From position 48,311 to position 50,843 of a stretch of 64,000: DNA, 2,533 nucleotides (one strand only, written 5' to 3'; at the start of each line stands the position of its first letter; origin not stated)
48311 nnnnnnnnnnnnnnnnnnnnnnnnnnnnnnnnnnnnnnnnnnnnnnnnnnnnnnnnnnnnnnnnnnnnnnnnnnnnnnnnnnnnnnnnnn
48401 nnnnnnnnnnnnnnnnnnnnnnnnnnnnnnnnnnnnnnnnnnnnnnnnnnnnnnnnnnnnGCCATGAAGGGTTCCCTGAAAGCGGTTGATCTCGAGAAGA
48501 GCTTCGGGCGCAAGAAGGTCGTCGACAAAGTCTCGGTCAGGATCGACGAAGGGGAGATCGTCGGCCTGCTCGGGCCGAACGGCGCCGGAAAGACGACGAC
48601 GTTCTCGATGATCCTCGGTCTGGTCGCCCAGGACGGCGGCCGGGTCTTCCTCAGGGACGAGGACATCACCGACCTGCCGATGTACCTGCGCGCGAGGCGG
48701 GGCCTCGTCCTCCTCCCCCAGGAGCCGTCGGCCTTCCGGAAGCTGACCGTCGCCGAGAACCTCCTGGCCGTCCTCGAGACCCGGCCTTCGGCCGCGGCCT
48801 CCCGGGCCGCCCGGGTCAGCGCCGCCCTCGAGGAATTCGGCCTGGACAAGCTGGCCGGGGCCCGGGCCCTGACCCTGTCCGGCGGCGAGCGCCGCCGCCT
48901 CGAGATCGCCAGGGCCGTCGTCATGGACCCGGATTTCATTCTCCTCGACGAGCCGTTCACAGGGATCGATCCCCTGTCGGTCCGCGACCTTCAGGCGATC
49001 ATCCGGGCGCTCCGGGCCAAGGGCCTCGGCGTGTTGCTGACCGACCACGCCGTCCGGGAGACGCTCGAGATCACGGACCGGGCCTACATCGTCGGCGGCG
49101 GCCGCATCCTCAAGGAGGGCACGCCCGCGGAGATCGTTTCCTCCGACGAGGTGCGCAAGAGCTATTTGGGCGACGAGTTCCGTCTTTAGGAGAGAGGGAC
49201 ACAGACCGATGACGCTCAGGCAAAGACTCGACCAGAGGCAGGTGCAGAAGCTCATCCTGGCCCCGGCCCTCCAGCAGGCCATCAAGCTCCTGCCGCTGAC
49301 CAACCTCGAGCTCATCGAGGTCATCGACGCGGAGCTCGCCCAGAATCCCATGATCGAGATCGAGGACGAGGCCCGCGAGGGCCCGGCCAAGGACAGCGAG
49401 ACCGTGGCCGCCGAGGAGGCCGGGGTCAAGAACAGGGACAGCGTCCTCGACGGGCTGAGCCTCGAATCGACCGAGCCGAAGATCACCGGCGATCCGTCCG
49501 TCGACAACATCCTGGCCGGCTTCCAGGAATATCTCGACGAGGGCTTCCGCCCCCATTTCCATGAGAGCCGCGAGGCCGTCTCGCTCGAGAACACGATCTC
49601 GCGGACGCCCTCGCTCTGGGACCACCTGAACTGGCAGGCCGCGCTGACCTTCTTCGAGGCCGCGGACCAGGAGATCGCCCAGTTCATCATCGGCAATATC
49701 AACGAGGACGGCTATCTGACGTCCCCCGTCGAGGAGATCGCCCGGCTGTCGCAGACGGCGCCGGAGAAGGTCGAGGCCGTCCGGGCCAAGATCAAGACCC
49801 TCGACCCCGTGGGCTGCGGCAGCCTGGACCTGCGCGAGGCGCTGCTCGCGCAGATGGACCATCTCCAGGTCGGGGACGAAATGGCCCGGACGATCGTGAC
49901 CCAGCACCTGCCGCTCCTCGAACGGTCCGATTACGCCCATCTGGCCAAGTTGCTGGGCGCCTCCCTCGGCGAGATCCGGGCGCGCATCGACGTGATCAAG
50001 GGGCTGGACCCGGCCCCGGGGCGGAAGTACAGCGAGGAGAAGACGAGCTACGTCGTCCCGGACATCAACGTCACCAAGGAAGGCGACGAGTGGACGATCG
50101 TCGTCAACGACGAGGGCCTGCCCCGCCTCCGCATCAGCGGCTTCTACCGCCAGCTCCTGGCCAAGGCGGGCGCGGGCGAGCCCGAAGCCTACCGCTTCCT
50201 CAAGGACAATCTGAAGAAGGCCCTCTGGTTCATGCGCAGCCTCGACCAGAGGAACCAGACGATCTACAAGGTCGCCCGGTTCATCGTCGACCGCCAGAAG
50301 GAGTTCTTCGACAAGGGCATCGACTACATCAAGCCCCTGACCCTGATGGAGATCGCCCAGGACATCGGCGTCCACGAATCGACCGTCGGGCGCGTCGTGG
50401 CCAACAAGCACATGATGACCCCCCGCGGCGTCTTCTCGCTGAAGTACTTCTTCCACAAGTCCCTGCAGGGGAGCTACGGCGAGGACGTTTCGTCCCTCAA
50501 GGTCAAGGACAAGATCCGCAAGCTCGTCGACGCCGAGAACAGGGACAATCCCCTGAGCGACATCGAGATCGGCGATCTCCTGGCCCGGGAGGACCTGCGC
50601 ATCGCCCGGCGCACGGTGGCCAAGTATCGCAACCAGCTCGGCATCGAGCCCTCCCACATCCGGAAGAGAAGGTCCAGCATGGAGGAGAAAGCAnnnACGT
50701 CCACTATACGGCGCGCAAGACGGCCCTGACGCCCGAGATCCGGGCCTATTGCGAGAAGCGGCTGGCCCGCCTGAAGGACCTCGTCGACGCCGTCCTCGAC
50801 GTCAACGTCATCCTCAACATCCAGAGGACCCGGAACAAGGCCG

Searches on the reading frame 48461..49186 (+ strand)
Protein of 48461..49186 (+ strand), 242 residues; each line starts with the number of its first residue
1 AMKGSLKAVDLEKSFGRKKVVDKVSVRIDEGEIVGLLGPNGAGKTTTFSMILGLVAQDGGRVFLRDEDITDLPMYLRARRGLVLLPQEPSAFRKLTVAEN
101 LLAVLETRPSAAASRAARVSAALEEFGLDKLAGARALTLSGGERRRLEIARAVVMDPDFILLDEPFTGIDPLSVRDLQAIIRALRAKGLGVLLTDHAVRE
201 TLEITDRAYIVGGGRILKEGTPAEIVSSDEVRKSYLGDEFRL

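Call 69: search_protein_families(library=pfam, proteins=[window:48461-49186:+], max_evalue=0.00001)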
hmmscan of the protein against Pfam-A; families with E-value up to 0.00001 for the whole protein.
window:48461-49186:+ (242 aa): 2 families
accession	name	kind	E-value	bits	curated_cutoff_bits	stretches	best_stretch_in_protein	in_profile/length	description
PF00005.33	ABC_tran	-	2.7e-33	115.9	25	1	22-166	2-136/137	ABC transporter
PF12399.14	BCA_ABC_TP_C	-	1.8e-06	27.8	25.5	1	219-240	5-26/27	Branched-chain amino acid ATP-binding cassette transporter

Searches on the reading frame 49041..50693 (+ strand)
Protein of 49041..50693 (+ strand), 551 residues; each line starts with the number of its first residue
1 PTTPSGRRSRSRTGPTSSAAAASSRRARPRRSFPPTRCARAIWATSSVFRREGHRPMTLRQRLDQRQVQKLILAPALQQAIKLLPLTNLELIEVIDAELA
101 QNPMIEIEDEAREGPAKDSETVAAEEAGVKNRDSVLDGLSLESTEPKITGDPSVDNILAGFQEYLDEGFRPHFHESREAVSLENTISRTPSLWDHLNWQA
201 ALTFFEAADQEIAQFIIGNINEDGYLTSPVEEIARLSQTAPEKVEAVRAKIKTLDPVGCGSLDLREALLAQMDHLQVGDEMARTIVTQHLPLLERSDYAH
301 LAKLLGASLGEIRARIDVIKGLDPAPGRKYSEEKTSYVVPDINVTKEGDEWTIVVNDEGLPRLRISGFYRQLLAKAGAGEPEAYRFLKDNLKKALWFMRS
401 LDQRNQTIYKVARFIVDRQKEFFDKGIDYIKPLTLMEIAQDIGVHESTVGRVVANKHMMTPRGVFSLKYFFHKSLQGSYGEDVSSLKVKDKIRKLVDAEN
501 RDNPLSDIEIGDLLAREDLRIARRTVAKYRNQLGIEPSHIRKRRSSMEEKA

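Call 69: search_protein_families(library=pfam, proteins=[window:49041-50693:+], max_evalue=0.00001)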
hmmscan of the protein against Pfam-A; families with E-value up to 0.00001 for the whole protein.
window:49041-50693:+ (551 aa): 3 families
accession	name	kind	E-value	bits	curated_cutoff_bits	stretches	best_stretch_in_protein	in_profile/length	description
PF04963.19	Sigma54_CBD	-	1.4e-58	198.1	22.9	1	182-369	2-185/185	Sigma-54 factor, core binding domain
PF04552.19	Sigma54_DBD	-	3.6e-58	196.3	22.8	1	386-543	3-160/160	Sigma-54, DNA binding domain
PF00309.25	Sigma54_AID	-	1.6e-13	50.7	23.8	1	62-107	1-46/46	Sigma-54 factor, Activator interacting domain (AID)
